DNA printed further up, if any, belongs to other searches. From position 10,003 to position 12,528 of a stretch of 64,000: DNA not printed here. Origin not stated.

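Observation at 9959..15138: Candidate new system: small ORF + membrane-anchored SMC/Rad50 ATPase + membrane patatin phospholipase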

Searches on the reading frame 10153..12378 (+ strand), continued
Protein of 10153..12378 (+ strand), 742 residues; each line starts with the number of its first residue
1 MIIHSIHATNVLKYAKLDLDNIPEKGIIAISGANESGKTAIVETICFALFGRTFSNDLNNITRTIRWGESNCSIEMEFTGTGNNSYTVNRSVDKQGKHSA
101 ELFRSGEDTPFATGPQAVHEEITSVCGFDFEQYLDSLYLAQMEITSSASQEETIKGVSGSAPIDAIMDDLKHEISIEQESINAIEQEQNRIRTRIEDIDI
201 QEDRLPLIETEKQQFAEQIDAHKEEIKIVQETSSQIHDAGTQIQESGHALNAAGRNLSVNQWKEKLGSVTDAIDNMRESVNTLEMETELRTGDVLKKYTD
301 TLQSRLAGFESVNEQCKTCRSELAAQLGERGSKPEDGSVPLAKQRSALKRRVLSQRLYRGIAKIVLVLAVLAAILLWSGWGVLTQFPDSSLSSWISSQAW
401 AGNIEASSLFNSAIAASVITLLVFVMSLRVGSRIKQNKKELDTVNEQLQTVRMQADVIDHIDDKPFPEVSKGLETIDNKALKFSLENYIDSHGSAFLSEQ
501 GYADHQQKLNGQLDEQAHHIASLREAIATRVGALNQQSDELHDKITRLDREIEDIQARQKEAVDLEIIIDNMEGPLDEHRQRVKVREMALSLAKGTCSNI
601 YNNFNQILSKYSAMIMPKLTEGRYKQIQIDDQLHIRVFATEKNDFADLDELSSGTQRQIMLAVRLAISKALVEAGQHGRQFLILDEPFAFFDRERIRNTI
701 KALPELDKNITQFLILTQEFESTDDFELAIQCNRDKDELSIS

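Call 34: search_protein_families(library=pfam, proteins=[L031:3583-4659:+, L056:2301-3446:+, L069:2718-4406:+, L071:9274-10221:+, L019:7857-9095:+, L020:9355-10269:+, L057:9427-10182:+, L015:9555-10286:+, L073:6680-7216:+, L030:9414-10574:+], max_evalue=0.001)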
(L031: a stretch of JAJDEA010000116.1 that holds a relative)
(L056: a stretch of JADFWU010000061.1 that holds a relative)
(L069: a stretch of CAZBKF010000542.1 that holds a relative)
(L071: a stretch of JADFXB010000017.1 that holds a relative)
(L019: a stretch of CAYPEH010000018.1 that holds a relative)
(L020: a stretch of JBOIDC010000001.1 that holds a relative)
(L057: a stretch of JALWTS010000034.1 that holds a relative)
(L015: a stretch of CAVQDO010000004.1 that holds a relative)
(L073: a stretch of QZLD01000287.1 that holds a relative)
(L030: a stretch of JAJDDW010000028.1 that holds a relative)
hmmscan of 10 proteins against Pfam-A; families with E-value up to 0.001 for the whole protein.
L031:3583-4659:+ (359 aa): 1 family
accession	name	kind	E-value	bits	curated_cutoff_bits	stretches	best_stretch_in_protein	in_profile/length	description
PF00246.29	Peptidase_M14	-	1.5e-10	41.6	21.6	1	70-192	3-116/286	Zinc carboxypeptidase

L056:2301-3446:+ (382 aa): 0 families

L069:2718-4406:+ (563 aa): 0 families

L071:9274-10221:+ (316 aa): 2 families
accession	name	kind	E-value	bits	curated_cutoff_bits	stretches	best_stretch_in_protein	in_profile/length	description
PF12849.12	PBP_like_2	-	2.3e-29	103.4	27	1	29-292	12-263/267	PBP superfamily domain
PF12727.12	PBP_like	-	7.6e-06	25.6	27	1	76-223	10-135/193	PBP superfamily domain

L019:7857-9095:+ (413 aa): 1 family
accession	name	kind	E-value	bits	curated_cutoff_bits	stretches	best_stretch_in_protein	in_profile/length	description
PF00485.24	PRK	-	3.8e-70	236.2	22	1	129-336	1-196/196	Phosphoribulokinase / Uridine kinase family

L020:9355-10269:+ (305 aa): 6 families
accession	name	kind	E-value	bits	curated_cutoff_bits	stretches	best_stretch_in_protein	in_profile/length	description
PF08241.18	Methyltransf_11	-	3.4e-13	50.5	21.2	1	149-196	47-94/95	Methyltransferase domain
PF13649.12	Methyltransf_25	-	2.2e-07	31.9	27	1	149-193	51-97/97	Methyltransferase domain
PF13489.12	Methyltransf_23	-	3.6e-07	30.5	27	1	107-233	11-163/164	Methyltransferase domain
PF08242.18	Methyltransf_12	-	0.00018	22.6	30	1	156-194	58-97/98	Methyltransferase domain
PF13847.12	Methyltransf_31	-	0.00054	20.1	27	1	150-200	60-112/145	Methyltransferase domain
PF01209.24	Ubie_methyltran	-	0.00076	19.3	20.1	0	148-197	101-151/233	ubiE/COQ5 methyltransferase family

L057:9427-10182:+ (252 aa): 1 family
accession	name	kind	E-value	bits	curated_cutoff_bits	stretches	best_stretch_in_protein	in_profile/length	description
PF01578.25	Cytochrom_C_asm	-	1e-37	130.3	29.9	1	27-186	37-212/212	Cytochrome C assembly protein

L015:9555-10286:+ (244 aa): 0 families

L073:6680-7216:+ (179 aa): 1 family
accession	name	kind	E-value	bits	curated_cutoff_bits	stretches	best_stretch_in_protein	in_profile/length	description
PF04461.18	DUF520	-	6.1e-65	218.7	23.2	1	21-178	1-161/161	Protein of unknown function (DUF520)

L030:9414-10574:+ (387 aa): 6 families
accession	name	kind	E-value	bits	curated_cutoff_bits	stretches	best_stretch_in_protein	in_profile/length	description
PF00534.26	Glycos_transf_1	-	1.2e-36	126.3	26.4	1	191-358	2-170/172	Glycosyl transferases group 1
PF13692.12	Glyco_trans_1_4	-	1.6e-26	93.7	27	1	207-346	4-142/142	Glycosyl transferases group 1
PF13579.12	Glyco_trans_4_4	-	3.5e-23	83.1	29.7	1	13-176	1-156/158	Glycosyl transferase 4-like domain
PF13439.12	Glyco_transf_4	-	1.9e-22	80.5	28.5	1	12-183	1-170/170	Glycosyltransferase Family 4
PF13477.12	Glyco_trans_4_2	-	9.2e-12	45.7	23.4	1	22-146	16-132/139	Glycosyl transferase 4-like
PF13524.12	Glyco_trans_1_2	-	1.7e-10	41.5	25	1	230-375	9-143/144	Glycosyl transferase-like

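Call 53: predict_structure(alignment_id=A1)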
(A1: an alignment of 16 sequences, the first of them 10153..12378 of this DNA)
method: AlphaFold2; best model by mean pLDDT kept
length: 742 residues; sequences in the alignment: 16
mean_pLDDT: 81.5   pTM: 0.40
mean pLDDT of the five models: 81.5, 80.4, 79.9, 78.4, 78.3
residues with pLDDT >= 90: 287; 70-90: 307; 50-70: 89; < 50: 59
segments of 3 or more residues with pLDDT < 50: 31-35, 139-147, 677-693, 714-732, 738-742
pLDDT, mean of each block of 10 residues (from residue 1): 89 82 61 52 88 82 86 93 90 92 89 91 87 67 45 73 89 95 93 88 86 93 93 92 92 88 92 91 85 84 92 91 86 74 88 86 86 84 73 65 66 85 87 88 90 91 91 90 92 89 90 92 92 93 92 90 92 93 95 89 84 78 82 83 80 68 69 56 45 53 62 47 42 46 44
secondary structure, 60 per line:
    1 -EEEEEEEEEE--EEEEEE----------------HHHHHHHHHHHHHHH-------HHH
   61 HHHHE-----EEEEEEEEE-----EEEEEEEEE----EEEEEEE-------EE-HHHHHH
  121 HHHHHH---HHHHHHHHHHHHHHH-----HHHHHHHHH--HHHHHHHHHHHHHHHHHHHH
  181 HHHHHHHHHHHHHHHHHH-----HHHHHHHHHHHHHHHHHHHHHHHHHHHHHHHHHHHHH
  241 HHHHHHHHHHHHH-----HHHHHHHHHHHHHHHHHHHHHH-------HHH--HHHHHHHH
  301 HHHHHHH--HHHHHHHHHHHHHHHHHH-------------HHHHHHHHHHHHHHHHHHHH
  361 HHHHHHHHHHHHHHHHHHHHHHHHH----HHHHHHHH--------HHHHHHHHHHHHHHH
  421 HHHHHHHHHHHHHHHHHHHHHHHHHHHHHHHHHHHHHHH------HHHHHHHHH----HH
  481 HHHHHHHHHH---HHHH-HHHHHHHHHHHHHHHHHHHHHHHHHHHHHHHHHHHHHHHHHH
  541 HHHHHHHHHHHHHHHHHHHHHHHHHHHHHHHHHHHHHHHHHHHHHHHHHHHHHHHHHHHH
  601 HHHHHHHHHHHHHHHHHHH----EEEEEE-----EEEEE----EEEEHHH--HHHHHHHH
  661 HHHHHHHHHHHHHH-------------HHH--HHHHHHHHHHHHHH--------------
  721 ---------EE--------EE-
elements in order (helices of 4 or more, strands of 3 or more residues): E2-11 E14-19 H36-50 H58-64 E71-79 E85-93 E98-104 H115-126 H130-144 H150-158 H161-198 H204-253 H259-280 H293-307 H310-327 H341-385 H390-397 H406-459 H466-474 H479-490 H494-497 H499-619 E624-629 E635-639 E644-647 H653-674 H693-706

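Call 56: fold_search(model_id=the predicted structure, library=pdb)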
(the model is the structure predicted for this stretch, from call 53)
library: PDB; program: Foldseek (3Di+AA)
matches with E <= 10: 496; with E <= 0.001: 73
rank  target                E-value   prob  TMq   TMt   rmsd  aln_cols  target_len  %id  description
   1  7zr1_D                3.5e-15  1.00  0.22  0.21  37.9       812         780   14  Chaetomium thermophilum Mre11-Rad50-Nbs1 complex bound to ATPyS (composite structure) (released 2023-01-11)
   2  7zr1_C                5.9e-15  1.00  0.21  0.20  39.9       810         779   15  Chaetomium thermophilum Mre11-Rad50-Nbs1 complex bound to ATPyS (composite structure) (released 2023-01-11)
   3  8i4x_B                2.1e-10  1.00  0.19  0.14  45.7      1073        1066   12  Cryo-EM structure of 5-subunit Smc5/6 (released 2024-06-26)
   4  7qcd_A                5.9e-10  1.00  0.16  0.12  57.6      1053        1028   11  CryoEM structure of the Smc5/6-holocomplex (composite structure) (released 2022-09-21)
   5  8i13_B                1.4e-09  1.00  0.13  0.10  60.3      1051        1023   12  Cryo-EM structure of 6-subunit Smc5/6 (released 2024-06-26)
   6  7yqh_B                1.7e-09  1.00  0.18  0.14  39.3      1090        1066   12  Cryo-EM structure of 8-subunit Smc5/6 (released 2024-01-31)
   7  8i4x_A                1.2e-08  1.00  0.16  0.12  46.9      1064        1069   10  Cryo-EM structure of 5-subunit Smc5/6 (released 2024-06-26)
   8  7qcd_B                1.4e-08  1.00  0.16  0.13  56.5      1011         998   12  CryoEM structure of the Smc5/6-holocomplex (composite structure) (released 2022-09-21)
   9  7nyw_B                3.6e-08  1.00  0.19  0.17  57.5       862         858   12  Cryo-EM structure of the MukBEF-MatP-DNA head module (released 2021-07-07)
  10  3qf7_B                4.7e-08  1.00  0.17  0.35  12.5       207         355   20  The Mre11:Rad50 complex forms an ATP dependent molecular clamp in DNA double-strand break repair (released 2011-04-20)
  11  6yvu_B                4.7e-08  1.00  0.15  0.10  73.7      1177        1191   10  Condensin complex from S.cerevisiae ATP-free apo non-engaged state (released 2020-07-15)
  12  7yqh_A                5.5e-08  1.00  0.15  0.11  49.2      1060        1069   11  Cryo-EM structure of 8-subunit Smc5/6 (released 2024-01-31)
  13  9gm6_B                1.3e-07  1.00  0.12  0.09  79.2       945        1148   12  MukBEF in a nucleotide-bound state with open neck gate (heads core) (released 2025-03-26)
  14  5xei                  1.7e-07  1.00  0.23  0.30  33.8       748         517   11  Crystal structure of the Smc head domain with a coiled coil and joint derived from Pyrococcus yayanosii (released 2017-06-07)
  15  4w9m_K                1.7e-07  1.00  0.17  0.35  12.2       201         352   21  AMPPNP bound Rad50 in complex with dsDNA (released 2015-01-14)
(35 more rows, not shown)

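Call 63: search_protein_families(library=phrogs, proteins=[window:10153-12378:+], max_evalue=0.01)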
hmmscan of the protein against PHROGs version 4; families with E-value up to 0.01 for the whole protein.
window:10153-12378:+ (742 aa): 7 families
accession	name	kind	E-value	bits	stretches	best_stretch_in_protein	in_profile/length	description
phrog_77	-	DNA, RNA and nucleotide metabolism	5.1e-32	112.3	2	1-324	296-638/967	SbcC-like subunit of palindrome specific endonuclease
phrog_1499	-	unknown function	4.1e-13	50.4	1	1-320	3-292/427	-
phrog_7507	-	unknown function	3.8e-11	44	2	1-323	2-346/483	-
phrog_19980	-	unknown function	8.5e-06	25.3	1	15-60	17-62/1068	-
phrog_28217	-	DNA, RNA and nucleotide metabolism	0.0002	21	1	1-91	1-88/806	DNA repair exonuclease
phrog_21388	-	DNA, RNA and nucleotide metabolism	0.0022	19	1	32-105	32-113/126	exonuclease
phrog_7599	-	unknown function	0.007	17.8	0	163-199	40-74/95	-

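Call 74: search_protein_families(library=pfam, proteins=[L002:5104-6129:-, L002:9408-11180:-, L004:5526-6272:-, L004:9628-10308:-, L005:6011-6538:+, L005:9916-12615:-, L006:5790-6683:+, L006:9277-10776:-, L015:4899-5813:+, L015:10357-11445:-], max_evalue=0.0001)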
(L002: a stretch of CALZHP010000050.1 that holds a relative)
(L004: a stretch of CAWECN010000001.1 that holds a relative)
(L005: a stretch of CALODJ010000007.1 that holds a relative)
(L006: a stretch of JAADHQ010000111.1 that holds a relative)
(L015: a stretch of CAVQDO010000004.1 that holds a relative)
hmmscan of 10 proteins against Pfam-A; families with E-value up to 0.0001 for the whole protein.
L002:5104-6129:- (342 aa): 1 family
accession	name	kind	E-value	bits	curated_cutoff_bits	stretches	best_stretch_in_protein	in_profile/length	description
PF13115.11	YtkA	-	4.3e-15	56.6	25.9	1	35-118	3-84/85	YtkA-like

L002:9408-11180:- (591 aa): 2 families
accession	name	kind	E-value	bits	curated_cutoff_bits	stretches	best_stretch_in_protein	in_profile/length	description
PF00654.25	Voltage_CLC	-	5.1e-86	289.4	24.8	1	73-412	4-345/346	Voltage gated chloride channel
PF00571.33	CBS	-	2.4e-16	60.2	24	2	512-566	1-53/57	CBS domain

L004:5526-6272:- (249 aa): 2 families
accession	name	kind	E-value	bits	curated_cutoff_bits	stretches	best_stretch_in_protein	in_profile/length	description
PF04191.18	PEMT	-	4.6e-07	30.7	25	1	125-219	9-99/105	Phospholipid methyltransferase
PF06966.17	DUF1295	-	8.2e-05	22.6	20.4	0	159-232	150-234/235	Protein of unknown function (DUF1295)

L004:9628-10308:- (227 aa): 1 family
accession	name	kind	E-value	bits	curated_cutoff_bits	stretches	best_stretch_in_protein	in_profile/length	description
PF00881.29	Nitroreductase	-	2.3e-31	109.6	23.5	1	51-226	2-167/167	Nitroreductase family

L005:6011-6538:+ (176 aa): 1 family
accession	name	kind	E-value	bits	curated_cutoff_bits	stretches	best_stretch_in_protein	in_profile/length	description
PF20159.5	YidB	-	8.2e-11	42.7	24.3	1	42-151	32-128/132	YidB-like protein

L005:9916-12615:- (900 aa): 2 families
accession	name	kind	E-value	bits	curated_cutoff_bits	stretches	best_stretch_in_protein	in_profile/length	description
PF22422.2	MGH1-like_GH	-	4.9e-21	76.1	27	2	419-649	1-254/356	Mannosylglycerate hydrolase MGH1-like glycoside hydrolase domain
PF03200.22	Glyco_hydro_63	-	1e-07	31.6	22.4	0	758-792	405-439/492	Glycosyl hydrolase family 63 C-terminal domain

L006:5790-6683:+ (298 aa): 1 family
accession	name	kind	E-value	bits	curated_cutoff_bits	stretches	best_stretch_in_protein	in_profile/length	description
PF00929.31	RNase_T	-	8.2e-16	59.4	24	1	45-199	1-164/164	Exonuclease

L006:9277-10776:- (500 aa): 3 families
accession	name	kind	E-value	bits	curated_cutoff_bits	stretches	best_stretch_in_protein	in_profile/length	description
PF04055.27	Radical_SAM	-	8.4e-17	62.3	29.5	1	168-330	2-165/166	Radical SAM superfamily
PF02310.24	B12-binding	-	4.3e-15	56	32.1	1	10-122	7-119/121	B12 binding domain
PF13311.11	DUF4080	-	3.1e-12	47.5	22.9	1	358-496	2-143/188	Protein of unknown function (DUF4080)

L015:4899-5813:+ (305 aa): 1 family
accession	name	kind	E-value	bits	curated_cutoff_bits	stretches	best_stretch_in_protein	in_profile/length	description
PF08668.18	HDOD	-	1e-35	123.5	22.9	1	45-233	1-194/196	HDOD domain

L015:10357-11445:- (363 aa): 3 families
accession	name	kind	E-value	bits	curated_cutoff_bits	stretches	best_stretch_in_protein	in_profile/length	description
PF00924.24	MS_channel_2nd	-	4.8e-16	59.1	20.2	1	185-251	1-67/68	Mechanosensitive ion channel, beta-domain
PF21082.3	MS_channel_3rd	-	2.1e-15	57.3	21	1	258-343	1-88/88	Mechanosensitive ion channel MscS, C-terminal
PF21088.3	MS_channel_1st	-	7.6e-08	32.6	23.1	1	146-184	4-42/42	Mechanosensitive ion channel, transmembrane helices 2/3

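Call 82: search_dna_similar(query=window:10153-12378:+, collection=plasmids, mode=protein, max_rows=10)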
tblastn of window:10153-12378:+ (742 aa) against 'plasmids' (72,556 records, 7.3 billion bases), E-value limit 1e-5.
Records with a match: 8; places in all: 8; records where one place covers at least 80% of the query: 0.
Best place of each record, by identity: <60% 8.
By first word of the organism name: Arcobacter 3; Salinigranum 1; Natrinema 1; Halapricum 1; Pseudoalteromonas 1; Halosimplex 1.
By predicted mobility (MOB-suite, as given by PLSDB): non-mobilizable 8.
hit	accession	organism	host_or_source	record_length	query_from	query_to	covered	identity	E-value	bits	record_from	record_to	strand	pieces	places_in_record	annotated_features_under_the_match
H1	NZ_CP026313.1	Salinigranum rubrum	cell culture,marine solar saltern brine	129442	26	184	21%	30.2%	5e-7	61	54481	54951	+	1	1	AAA family ATPase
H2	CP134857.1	Arcobacter sp. AZ-2023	food,chicken meat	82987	1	166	22%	26.4%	7e-6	57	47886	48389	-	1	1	SMC family ATPase | exonuclease SbcCD subunit D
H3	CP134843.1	Arcobacter sp. AZ-2023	food,chicken meat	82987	1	166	22%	26.4%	7e-6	57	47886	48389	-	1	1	SMC family ATPase | exonuclease SbcCD subunit D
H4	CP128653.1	Arcobacter sp. DSM 115960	animal,chicken meat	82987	1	166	22%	26.4%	7e-6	57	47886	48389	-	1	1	SMC family ATPase | exonuclease SbcCD subunit D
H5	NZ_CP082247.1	Natrinema sp. SYSU A 869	cell culture,salt lake sediment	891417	1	144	19%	28.6%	4e-6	58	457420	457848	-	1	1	AAA family ATPase | DNA repair exonuclease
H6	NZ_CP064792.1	Halapricum desulfuricans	Elton hypersaline lake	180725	615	717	14%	39.4%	5e-6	58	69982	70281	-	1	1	AAA family ATPase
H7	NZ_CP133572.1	Pseudoalteromonas sp. HL-AS2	sediment core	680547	6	146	19%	28.6%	2e-6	60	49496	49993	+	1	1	SbcC/MukB-like Walker B domain-containing protein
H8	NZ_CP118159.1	Halosimplex aquaticum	cell culture,solar salterns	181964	615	717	14%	38.5%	7e-6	57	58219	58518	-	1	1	SMC family ATPase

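Call 83: search_dna_similar(query=window:10153-12378:+, collection=phages, mode=protein, max_rows=10)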
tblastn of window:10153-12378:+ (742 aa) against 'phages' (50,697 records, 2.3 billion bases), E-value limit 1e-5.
Records with a match: 221; places in all: 221; records where one place covers at least 80% of the query: 0.
Best place of each record, by identity: <60% 221.
By first word of the organism name: Staphylococcus 215; Achromobacter 3; Lactobacillus 2; Bacteriophage 1.
By host as written in the record: Staphylococcus aureus 85; - 29; Staphylococcus sp. 16; Staphylococcus xylosus M1997-2/10 6; Staphylococcus aureus ATCC 25923 6; Staphylococcus 6; Staphylococcus carnosus TM300 6; Staphylococcus aureus strain 6409 4; and 41 more.
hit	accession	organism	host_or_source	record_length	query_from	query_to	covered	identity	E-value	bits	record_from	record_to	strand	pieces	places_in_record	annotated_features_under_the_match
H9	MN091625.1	Staphylococcus phage PALS_1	Staphylococcus aureus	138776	1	323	44%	24.1%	3e-9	67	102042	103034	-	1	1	recombination related exonuclease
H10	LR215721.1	Staphylococcus phage Stab22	-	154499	1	321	43%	23.8%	1e-7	62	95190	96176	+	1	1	g129: recombination exonuclease B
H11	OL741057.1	Staphylococcus phage vB_Sau_P68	Staphylococcus aureus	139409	1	321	43%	23.7%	5e-8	63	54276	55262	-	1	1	recombination related exonuclease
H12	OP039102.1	Staphylococcus phage LJT-1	Staphylococcus aureus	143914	1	321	43%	23.7%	6e-8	62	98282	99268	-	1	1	recombination related exonuclease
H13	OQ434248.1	Staphylococcus phage RuSa1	Staphylococcus sp. k141_143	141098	1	321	43%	23.7%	8e-8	62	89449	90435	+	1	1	hypothetical protein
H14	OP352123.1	Staphylococcus phage SAML-150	Staphylococcus aureus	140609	1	321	43%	23.7%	9e-8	62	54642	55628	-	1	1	recombination related exonuclease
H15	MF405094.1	Staphylococcus phage JA1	phage cocktail ampoule purchased from ...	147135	1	321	43%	23.7%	2e-7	61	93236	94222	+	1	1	putative recombination related exonuclease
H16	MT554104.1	Staphylococcus phage ESa1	lake water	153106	1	321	43%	23.7%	3e-7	61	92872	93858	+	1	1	recombination related exonuclease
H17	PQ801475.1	Staphylococcus phage vB_ScoM-YCP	Staphylococcus cohnii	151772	1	321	43%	23.5%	6e-7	59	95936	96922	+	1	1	recombination endonuclease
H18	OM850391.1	Staphylococcus phage O1-102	Staphylococcus aureus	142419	1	323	44%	23.2%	5e-8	63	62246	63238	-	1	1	record has no annotation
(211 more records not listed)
